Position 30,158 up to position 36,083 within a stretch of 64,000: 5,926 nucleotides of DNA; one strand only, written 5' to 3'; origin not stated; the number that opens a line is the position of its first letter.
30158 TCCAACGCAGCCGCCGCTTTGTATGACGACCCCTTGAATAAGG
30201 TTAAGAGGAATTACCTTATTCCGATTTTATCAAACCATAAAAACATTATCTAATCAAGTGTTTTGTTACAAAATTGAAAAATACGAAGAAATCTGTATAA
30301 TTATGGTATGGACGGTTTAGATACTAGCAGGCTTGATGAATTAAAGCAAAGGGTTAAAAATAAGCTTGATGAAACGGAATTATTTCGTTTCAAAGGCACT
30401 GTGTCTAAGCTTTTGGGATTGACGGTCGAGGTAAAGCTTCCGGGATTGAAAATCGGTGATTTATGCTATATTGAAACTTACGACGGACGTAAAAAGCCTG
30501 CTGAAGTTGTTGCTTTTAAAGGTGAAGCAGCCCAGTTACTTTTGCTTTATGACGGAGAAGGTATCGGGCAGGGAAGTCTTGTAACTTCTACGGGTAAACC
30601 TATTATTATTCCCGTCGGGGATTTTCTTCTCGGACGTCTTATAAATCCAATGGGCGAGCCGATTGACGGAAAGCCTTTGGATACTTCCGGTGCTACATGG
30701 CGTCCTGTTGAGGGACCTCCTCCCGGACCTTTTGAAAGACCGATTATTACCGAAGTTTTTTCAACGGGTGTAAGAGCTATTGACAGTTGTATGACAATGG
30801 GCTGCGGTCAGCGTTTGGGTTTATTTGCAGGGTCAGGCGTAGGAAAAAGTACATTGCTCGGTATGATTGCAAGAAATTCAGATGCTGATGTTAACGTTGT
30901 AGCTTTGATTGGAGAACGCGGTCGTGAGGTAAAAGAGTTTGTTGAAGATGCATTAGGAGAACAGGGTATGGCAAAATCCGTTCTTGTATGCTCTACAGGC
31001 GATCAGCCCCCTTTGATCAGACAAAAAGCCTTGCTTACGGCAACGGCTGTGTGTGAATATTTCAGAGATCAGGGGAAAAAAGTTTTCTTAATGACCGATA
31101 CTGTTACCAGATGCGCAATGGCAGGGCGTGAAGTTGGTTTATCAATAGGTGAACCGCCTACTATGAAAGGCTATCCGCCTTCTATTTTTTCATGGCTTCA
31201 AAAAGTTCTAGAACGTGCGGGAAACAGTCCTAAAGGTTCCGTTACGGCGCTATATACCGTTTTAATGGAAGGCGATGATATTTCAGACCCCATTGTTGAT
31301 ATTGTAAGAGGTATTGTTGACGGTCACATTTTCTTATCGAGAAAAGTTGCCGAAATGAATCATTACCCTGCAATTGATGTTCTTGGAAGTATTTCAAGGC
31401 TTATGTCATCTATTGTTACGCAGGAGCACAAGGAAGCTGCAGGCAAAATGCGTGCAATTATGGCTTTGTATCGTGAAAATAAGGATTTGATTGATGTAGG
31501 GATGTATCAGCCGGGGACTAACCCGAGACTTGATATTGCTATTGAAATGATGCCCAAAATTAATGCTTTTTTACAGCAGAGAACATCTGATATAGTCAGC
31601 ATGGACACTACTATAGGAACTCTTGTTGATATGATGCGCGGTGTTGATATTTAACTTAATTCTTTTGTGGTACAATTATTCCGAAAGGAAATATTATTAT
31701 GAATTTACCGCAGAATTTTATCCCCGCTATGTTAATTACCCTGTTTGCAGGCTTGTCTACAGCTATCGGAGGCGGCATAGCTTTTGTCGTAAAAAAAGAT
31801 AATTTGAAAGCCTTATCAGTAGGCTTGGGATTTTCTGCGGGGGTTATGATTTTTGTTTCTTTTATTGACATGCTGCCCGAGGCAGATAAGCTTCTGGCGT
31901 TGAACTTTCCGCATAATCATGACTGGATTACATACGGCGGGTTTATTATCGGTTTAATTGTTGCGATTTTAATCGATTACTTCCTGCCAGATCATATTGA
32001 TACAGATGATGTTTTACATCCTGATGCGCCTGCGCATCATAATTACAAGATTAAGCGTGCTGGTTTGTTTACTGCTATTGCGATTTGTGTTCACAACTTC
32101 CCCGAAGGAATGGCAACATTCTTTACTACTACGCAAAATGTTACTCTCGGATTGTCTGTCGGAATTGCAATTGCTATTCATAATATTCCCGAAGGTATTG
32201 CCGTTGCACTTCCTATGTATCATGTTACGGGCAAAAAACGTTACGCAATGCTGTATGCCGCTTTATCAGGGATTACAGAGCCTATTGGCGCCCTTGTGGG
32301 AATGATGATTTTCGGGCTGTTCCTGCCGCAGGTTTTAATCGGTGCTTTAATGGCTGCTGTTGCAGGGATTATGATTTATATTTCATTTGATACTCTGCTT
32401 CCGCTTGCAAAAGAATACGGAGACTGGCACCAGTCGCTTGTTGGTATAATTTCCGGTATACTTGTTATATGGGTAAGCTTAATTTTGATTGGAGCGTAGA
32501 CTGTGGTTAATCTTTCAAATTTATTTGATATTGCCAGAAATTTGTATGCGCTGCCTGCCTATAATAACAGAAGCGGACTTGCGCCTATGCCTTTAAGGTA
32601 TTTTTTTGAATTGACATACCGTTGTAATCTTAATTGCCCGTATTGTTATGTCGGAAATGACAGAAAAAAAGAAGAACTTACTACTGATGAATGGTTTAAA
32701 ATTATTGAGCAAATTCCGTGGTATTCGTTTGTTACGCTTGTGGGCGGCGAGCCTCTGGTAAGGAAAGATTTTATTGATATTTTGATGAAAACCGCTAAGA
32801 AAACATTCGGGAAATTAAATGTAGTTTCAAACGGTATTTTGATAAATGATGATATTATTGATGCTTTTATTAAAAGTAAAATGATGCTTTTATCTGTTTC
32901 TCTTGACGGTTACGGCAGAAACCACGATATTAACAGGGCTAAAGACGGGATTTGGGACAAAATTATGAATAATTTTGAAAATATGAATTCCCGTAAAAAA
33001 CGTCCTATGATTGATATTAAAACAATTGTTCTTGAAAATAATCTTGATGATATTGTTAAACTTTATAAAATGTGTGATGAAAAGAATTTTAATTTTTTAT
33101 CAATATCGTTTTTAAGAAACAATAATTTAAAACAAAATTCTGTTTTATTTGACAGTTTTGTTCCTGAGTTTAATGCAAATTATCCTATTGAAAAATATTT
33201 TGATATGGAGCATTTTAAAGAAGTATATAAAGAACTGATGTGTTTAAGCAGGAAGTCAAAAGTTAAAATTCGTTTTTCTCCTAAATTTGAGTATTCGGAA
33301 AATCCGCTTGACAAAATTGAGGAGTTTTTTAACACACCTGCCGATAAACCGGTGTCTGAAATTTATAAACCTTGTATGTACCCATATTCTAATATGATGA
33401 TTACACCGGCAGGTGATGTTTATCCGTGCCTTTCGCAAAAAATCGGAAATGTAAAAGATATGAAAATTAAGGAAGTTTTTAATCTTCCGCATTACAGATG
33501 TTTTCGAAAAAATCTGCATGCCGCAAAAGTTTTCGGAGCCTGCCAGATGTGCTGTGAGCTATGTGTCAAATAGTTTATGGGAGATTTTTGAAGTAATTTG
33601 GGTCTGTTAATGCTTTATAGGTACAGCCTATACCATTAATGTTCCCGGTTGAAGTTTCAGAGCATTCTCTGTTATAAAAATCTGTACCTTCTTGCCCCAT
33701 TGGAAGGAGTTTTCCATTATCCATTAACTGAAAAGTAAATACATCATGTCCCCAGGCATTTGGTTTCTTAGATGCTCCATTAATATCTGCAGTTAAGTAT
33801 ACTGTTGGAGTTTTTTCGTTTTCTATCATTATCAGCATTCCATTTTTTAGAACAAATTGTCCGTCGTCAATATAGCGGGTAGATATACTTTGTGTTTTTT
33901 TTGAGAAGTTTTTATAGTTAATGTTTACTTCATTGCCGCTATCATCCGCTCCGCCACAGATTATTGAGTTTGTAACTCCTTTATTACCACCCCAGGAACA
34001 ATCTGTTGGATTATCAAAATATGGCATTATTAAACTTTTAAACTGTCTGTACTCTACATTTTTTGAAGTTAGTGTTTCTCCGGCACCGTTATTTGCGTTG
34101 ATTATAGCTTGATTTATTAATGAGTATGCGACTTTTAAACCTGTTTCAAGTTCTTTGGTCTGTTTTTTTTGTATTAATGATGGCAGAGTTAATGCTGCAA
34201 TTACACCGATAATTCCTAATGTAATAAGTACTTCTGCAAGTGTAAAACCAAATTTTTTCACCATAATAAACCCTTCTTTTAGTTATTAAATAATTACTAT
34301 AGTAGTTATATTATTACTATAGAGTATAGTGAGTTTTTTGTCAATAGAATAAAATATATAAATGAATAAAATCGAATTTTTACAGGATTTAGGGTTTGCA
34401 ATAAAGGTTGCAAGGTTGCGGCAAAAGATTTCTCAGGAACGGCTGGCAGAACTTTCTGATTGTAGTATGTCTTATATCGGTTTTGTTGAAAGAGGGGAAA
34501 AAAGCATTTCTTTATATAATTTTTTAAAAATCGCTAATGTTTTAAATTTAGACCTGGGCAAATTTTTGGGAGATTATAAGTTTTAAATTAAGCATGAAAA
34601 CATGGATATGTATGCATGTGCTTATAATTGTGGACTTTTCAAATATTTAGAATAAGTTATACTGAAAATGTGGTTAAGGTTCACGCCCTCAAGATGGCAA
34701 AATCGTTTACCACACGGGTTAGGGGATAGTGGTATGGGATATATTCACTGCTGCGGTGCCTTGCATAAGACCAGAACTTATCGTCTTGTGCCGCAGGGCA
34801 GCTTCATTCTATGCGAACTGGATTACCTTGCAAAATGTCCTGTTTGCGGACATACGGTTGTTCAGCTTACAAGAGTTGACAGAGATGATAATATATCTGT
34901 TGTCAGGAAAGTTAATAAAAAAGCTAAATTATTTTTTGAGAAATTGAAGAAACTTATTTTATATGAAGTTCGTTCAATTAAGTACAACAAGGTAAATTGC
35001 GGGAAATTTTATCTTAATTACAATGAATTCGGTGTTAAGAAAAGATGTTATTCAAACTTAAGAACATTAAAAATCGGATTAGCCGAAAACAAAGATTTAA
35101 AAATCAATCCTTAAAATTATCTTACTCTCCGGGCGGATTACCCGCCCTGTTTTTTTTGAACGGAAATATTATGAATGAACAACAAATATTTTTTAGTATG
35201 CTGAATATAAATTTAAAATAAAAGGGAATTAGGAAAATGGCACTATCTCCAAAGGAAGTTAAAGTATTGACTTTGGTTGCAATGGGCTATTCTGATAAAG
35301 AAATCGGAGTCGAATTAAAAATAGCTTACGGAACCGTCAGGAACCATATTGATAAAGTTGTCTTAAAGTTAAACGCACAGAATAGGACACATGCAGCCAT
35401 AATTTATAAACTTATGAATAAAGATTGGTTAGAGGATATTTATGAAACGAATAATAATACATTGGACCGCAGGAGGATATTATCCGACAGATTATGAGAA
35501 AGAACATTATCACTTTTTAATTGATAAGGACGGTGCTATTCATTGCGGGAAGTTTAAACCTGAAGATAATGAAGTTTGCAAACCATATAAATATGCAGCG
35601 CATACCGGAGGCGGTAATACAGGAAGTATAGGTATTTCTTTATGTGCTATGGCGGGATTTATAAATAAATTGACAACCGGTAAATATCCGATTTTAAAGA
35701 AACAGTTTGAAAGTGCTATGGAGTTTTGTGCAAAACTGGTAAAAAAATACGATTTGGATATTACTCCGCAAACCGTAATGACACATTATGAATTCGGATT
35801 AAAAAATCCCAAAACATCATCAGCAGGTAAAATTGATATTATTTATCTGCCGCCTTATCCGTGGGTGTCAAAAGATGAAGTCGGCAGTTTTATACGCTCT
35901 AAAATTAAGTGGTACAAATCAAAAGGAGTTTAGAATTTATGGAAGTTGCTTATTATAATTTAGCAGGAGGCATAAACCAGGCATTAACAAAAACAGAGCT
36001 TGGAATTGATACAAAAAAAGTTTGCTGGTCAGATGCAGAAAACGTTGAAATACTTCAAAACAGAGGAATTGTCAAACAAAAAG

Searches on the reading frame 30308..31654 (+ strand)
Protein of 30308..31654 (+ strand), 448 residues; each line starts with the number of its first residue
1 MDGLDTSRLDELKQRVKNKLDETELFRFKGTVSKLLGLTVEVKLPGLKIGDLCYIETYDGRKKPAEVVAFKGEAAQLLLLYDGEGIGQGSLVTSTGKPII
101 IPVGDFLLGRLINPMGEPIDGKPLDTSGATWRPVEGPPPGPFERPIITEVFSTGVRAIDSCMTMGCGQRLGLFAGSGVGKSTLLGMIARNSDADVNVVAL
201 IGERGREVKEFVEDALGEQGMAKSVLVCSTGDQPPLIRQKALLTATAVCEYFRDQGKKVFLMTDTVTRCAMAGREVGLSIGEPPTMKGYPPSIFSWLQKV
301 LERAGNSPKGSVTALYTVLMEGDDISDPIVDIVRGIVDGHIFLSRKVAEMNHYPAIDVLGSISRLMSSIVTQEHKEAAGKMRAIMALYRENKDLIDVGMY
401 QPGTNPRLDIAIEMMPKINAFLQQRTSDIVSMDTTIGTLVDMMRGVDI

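Call 13: search_protein_families(library=pfam, proteins=[window:30308-31654:+], max_evalue=0.001)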
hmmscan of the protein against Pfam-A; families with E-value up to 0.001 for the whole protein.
window:30308-31654:+ (448 aa): 2 families
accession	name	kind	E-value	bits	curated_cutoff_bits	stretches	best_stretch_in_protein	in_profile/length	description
PF00006.31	ATP-synt_ab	-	4.9e-82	275.1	29.5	1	154-363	1-213/213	ATP synthase alpha/beta family, nucleotide-binding domain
PF18269.6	T3SS_ATPase_C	-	4.3e-27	94.2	22.7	1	370-439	1-70/72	T3SS EscN ATPase C-terminal domain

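Call 20: search_protein_families(library=ncbifam, proteins=[window:30308-31654:+], max_evalue=0.01)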
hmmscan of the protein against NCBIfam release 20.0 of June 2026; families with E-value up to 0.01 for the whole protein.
window:30308-31654:+ (448 aa): 38 families (the best 25 are shown)
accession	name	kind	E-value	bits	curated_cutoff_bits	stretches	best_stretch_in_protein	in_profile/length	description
TIGR03497.1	FliI_clade2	equivalog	2e-169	563.9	629.8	1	30-442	1-412/413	flagellar protein export ATPase FliI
TIGR01026.1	fliI_yscN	subfamily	4.9e-164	546.2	379.5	1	13-442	8-438/440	FliI/YscN family ATPase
TIGR02546.1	III_secr_ATP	equivalog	7.5e-162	538.8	604.75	1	27-443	4-422/423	type III secretion system ATPase SctN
TIGR03496.1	FliI_clade1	equivalog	9e-162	538.6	619.1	1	30-439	1-411/414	flagellar protein export ATPase FliI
TIGR03498.1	FliI_clade3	equivalog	2.3e-151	504.2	587.45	1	30-441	1-416/418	flagellar protein export ATPase FliI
NF005391.0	PRK06936.1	equivalog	2.6e-149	497.8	657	1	8-442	3-437/439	type III secretion system ATPase SctN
NF006575.0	PRK09099.1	subfamily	1.1e-146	489.1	706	1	9-443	7-441/443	type III secretion system ATPase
NF005295.0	PRK06820.1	equivalog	1.6e-144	482.2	690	1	10-441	11-437/440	EscN/YscN/HrcN family type III secretion system ATPase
NF005535.1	PRK07196.1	equivalog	6e-128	427.5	715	1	19-442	10-433/434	flagellar protein export ATPase FliI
NF006290.1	PRK08472.1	equivalog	4.2e-125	418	644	1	14-442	4-432/433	flagellar protein export ATPase FliI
NF005765.0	PRK07594.1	equivalog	4.1e-121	404.7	715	1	10-441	3-429/433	EscN/YscN/HrcN family type III secretion system ATPase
NF006012.0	PRK08149.1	equivalog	5e-120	401.3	594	1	23-442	4-429/431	type III secretion system ATPase SctN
NF004578.0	PRK05922.1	equivalog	3.4e-85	286.4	604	1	16-442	7-430/434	type III secretion system ATPase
NF040574.1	T3SS_ATP_VscN2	exception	3.6e-68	230.4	750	1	49-436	26-410/420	type III secretion system ATPase VscN2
TIGR01039.1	atpD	equivalog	6.9e-56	189.9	462.85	1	30-428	3-409/462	F0F1 ATP synthase subunit beta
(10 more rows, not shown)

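Call 57: find_encoding_contigs(protein=window:30308-31654:+, flank=10000, max_places=6)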
Protein window:30308-31654:+ (448 aa): 23 contigs read that carry it; 5 places shown.
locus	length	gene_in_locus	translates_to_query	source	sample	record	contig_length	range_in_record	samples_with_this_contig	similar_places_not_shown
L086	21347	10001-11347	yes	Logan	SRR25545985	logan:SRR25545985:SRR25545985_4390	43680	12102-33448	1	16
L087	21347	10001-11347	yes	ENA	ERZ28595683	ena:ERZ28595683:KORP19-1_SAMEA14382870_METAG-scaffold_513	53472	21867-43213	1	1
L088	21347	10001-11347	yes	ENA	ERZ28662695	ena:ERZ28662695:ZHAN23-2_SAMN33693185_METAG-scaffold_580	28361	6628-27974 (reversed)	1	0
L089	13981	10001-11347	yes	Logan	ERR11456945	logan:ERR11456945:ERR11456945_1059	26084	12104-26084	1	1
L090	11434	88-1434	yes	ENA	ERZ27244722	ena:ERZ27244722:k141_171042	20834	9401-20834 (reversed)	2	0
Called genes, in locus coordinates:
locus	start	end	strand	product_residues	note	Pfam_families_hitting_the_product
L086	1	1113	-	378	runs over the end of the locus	PF01547:SBP_bac_1, PF13416:SBP_bac_8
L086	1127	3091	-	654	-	-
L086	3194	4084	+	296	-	PF00009:GTP_EFTU, PF00071:Ras (faint), PF00350:Dynamin_N (faint), PF01926:MMR_HSR1, PF02421:FeoB_N, PF03193:RsgA_GTPase (faint), PF07650:KH_2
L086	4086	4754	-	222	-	-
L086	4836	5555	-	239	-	PF07963:N_methyl (faint), PF20318:DUF6613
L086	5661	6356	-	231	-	PF00072:Response_reg, PF00486:Trans_reg_C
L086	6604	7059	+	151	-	PF02675:AdoMet_dc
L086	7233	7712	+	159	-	-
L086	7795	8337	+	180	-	-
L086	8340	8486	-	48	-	-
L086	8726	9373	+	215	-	-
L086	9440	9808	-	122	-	PF00886:Ribosomal_S16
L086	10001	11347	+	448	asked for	PF00006:ATP-synt_ab, PF18269:T3SS_ATPase_C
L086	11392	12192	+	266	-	PF02535:Zip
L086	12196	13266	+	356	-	PF13353:Fer4_12 (weak), PF04055:Radical_SAM, PF13186:SPASM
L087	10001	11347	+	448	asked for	PF00006:ATP-synt_ab, PF18269:T3SS_ATPase_C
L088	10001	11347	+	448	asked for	PF00006:ATP-synt_ab, PF18269:T3SS_ATPase_C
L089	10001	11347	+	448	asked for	PF00006:ATP-synt_ab, PF18269:T3SS_ATPase_C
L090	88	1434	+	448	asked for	PF00006:ATP-synt_ab, PF18269:T3SS_ATPase_C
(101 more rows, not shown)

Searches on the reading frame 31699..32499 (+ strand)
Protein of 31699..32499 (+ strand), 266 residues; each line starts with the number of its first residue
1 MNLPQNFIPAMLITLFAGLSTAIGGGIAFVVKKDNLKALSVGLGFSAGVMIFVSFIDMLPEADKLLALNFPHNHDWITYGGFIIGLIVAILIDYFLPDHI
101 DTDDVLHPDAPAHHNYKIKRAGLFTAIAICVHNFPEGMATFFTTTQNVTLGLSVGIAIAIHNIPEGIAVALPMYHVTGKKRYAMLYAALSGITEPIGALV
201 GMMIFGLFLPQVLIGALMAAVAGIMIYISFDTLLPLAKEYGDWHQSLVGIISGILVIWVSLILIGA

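Call 13: search_protein_families(library=pfam, proteins=[window:31699-32499:+], max_evalue=0.001)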
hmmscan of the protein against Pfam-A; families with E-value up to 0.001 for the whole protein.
window:31699-32499:+ (266 aa): 1 family
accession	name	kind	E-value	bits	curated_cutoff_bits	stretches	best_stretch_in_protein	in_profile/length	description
PF02535.28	Zip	-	4.3e-34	118.6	35.1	2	116-258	172-320/323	ZIP Zinc transporter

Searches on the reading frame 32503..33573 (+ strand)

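Call 13: search_protein_families(library=pfam, proteins=[window:32503-33573:+], max_evalue=0.001)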
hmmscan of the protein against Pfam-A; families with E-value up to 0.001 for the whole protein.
window:32503-33573:+ (356 aa): 3 families
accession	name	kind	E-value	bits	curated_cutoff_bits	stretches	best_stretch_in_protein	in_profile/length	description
PF04055.27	Radical_SAM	-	1.1e-22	81.4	29.5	1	36-190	2-165/166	Radical SAM superfamily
PF13186.11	SPASM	-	3.6e-11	43.6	21.5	1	291-350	1-66/67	Iron-sulfur cluster-binding domain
PF13353.11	Fer4_12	-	7e-06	26.8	22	1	40-136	14-115/137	4Fe-4S single cluster domain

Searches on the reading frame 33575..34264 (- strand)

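Call 13: search_protein_families(library=pfam, proteins=[window:33575-34264:-], max_evalue=0.001)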
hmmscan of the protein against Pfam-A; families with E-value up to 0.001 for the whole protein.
window:33575-34264:- (229 aa): 1 family
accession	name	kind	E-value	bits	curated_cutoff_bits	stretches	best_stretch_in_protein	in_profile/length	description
PF07963.17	N_methyl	-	0.00012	21.9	21.2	1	2-26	2-26/27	Prokaryotic N-terminal methylation motif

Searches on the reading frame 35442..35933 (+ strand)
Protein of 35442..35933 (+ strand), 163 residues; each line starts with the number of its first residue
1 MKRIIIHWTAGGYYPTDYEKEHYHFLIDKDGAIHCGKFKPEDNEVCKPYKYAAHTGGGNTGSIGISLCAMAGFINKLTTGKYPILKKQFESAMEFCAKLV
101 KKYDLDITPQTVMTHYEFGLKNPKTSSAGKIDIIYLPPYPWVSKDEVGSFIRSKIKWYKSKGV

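Call 13: search_protein_families(library=pfam, proteins=[window:35442-35933:+], max_evalue=0.001)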
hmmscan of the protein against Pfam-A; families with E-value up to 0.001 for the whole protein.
window:35442-35933:+ (163 aa): 1 family
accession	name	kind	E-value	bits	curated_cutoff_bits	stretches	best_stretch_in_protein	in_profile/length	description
PF01510.30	Amidase_2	-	1e-13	52.2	26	1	2-116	6-120/131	N-acetylmuramoyl-L-alanine amidase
